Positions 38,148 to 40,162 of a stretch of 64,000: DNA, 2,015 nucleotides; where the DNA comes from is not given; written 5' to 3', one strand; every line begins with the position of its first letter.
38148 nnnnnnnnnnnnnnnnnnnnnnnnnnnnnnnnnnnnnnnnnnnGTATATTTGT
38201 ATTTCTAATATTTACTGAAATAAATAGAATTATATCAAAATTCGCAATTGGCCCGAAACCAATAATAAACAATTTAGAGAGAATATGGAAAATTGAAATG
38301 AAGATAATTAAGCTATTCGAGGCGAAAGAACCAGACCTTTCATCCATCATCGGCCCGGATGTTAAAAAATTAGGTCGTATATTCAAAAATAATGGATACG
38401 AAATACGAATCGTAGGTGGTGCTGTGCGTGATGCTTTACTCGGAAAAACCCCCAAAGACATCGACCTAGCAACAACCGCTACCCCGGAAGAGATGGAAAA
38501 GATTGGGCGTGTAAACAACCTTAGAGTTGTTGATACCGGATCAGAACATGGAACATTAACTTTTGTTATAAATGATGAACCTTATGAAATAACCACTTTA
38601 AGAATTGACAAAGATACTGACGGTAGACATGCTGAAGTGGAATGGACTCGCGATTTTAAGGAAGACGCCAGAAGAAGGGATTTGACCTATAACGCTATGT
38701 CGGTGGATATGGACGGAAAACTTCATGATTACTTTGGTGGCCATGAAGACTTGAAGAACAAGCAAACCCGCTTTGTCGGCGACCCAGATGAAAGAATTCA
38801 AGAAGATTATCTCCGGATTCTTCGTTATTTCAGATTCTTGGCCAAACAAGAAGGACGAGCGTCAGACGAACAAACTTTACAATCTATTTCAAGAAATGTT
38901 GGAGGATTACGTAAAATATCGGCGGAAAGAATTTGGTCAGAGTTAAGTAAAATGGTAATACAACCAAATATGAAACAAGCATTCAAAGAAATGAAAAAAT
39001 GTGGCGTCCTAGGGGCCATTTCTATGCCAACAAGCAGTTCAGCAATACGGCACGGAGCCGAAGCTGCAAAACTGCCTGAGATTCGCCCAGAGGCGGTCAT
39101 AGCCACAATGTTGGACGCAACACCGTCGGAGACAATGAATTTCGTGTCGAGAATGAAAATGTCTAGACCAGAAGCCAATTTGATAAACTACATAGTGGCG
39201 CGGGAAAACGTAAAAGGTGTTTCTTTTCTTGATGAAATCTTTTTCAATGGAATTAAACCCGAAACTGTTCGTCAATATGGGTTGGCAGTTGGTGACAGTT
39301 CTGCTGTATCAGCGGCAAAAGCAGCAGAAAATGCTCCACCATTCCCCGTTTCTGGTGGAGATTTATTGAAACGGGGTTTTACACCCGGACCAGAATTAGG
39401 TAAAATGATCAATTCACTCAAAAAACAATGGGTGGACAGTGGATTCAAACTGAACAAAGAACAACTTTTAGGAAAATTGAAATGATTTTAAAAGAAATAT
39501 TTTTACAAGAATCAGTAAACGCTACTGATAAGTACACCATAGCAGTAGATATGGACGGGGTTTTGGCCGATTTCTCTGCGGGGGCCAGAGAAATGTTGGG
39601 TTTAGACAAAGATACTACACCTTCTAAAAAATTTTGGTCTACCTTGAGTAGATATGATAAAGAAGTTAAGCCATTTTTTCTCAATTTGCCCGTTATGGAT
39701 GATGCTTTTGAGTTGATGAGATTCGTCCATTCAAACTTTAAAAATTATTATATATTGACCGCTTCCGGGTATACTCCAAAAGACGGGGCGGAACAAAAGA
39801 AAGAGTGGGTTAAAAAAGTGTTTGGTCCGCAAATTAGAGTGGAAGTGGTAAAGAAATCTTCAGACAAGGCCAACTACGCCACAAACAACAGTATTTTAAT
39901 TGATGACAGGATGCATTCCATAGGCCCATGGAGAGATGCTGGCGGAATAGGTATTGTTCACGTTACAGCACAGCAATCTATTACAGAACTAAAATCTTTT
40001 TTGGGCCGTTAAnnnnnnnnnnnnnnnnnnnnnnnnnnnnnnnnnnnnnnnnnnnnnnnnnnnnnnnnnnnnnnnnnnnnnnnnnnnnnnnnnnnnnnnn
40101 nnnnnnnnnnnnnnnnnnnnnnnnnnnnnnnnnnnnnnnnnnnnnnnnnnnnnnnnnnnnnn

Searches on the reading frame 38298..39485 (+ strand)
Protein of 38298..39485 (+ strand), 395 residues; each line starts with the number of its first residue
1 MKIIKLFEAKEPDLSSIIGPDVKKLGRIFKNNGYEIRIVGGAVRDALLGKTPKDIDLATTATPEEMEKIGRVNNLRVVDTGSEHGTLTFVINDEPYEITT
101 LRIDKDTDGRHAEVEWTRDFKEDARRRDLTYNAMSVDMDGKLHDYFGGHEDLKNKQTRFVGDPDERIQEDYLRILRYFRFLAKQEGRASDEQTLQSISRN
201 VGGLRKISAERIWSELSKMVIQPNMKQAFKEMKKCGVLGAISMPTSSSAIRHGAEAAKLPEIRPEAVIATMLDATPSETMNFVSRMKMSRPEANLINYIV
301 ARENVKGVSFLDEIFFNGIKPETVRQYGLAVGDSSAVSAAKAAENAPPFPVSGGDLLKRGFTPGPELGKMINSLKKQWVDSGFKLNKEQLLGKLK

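Call 13: search_protein_families(library=pfam, proteins=[window:38298-39485:+], max_evalue=0.1)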
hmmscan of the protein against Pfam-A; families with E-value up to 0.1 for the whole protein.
window:38298-39485:+ (395 aa): 4 families
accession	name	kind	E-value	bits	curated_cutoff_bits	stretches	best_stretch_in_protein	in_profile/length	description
PF01743.26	PolyA_pol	-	9.7e-34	116.9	23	1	36-157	1-125/126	Poly A polymerase head domain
PF12627.12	PolyA_pol_RNAbd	-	3.8e-10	39.8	22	1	190-239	5-54/64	Probable RNA and SrmB- binding site of polymerase A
PF13735.12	tRNA_NucTran2_2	-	0.00012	22.5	27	1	351-391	105-146/149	tRNA nucleotidyltransferase domain 2 putative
PF13761.12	DUF4166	-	0.003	17.8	23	1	98-153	58-112/184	Domain of unknown function (DUF4166)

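Call 19: search_protein_families(library=ncbifam, proteins=[window:38298-39485:+], max_evalue=0.01)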
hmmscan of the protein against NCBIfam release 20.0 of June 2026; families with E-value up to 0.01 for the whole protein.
window:38298-39485:+ (395 aa): 9 families
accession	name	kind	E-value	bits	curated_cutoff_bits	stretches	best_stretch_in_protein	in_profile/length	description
NF009814.0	PRK13299.1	equivalog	7.6e-66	222.8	290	1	29-391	16-387/396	CCA tRNA nucleotidyltransferase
TIGR02692.1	tRNA_CCA_actino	equivalog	6.9e-42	143.7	438.8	1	20-239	14-237/466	CCA tRNA nucleotidyltransferase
TIGR01942.1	pcnB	subfamily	4e-39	134.6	305.65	1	29-252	25-247/425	polynucleotide adenylyltransferase PcnB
NF008634.1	PRK11623.1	equivalog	1.1e-28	100.1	702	1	23-234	51-272/469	polynucleotide adenylyltransferase PcnB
NF008137.0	PRK10885.1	equivalog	7.7e-27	94.1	451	1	36-241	3-206/409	multifunctional CCA addition/repair protein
NF009813.0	PRK13298.1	equivalog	1.8e-21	76.5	606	1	36-239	3-204/417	tRNA CCA-pyrophosphorylase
NF009812.0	PRK13297.1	equivalog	1.9e-19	70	624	1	32-245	10-218/364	tRNA CCA-pyrophosphorylase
NF009811.0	PRK13296.1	equivalog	7.5e-16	57.9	469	1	37-234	4-197/360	CCA tRNA nucleotidyltransferase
NF041569.1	A-tRNAntase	equivalog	8e-12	44.2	1440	1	22-241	468-691/880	A-adding tRNA nucleotidyltransferase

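Call 60: search_protein_families(library=phrogs, proteins=[window:38298-39485:+], max_evalue=0.001)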
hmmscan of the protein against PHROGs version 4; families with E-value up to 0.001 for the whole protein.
window:38298-39485:+ (395 aa): 3 families
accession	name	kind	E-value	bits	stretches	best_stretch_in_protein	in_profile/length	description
phrog_2244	-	DNA, RNA and nucleotide metabolism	6.1e-65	221.2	1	33-326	2-303/392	tRNA nucleotidyltransferase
phrog_24229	-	DNA, RNA and nucleotide metabolism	1e-25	91.6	2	106-220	91-205/245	tRNA nucleotidyltransferase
phrog_1614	-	DNA, RNA and nucleotide metabolism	6.7e-09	36.8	1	25-66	26-67/268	nucleotidyltransferase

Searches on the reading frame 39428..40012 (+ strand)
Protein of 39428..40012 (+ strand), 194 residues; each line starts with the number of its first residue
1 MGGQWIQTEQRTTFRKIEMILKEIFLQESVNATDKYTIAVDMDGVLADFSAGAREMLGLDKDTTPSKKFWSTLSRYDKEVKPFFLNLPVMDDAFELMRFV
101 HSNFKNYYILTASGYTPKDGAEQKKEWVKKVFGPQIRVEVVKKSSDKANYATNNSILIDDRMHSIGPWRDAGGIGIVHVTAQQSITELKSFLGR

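Call 13: search_protein_families(library=pfam, proteins=[window:39428-40012:+], max_evalue=0.1)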
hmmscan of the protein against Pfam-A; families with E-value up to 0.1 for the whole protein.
window:39428-40012:+ (194 aa): 1 family
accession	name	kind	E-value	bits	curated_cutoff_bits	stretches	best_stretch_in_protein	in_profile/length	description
PF06941.18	NT5C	-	3.2e-05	24.3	24.8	1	38-169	4-144/180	5' nucleotidase, deoxy (Pyrimidine), cytosolic type C protein (NT5C)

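Call 60: search_protein_families(library=phrogs, proteins=[window:39428-40012:+], max_evalue=0.001)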
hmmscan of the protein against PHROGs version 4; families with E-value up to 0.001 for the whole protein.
window:39428-40012:+ (194 aa): 3 families
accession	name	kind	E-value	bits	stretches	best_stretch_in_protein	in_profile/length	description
phrog_2643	-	moron, auxiliary metabolic gene and host takeover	3.1e-33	115.9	1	34-189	5-167/182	5'-3' deoxyribonucleotidase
phrog_420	-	unknown function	1.1e-23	85.1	1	32-188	10-185/267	unknown function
phrog_415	-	other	6e-05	23.8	1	28-172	14-158/218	polynucleotide kinase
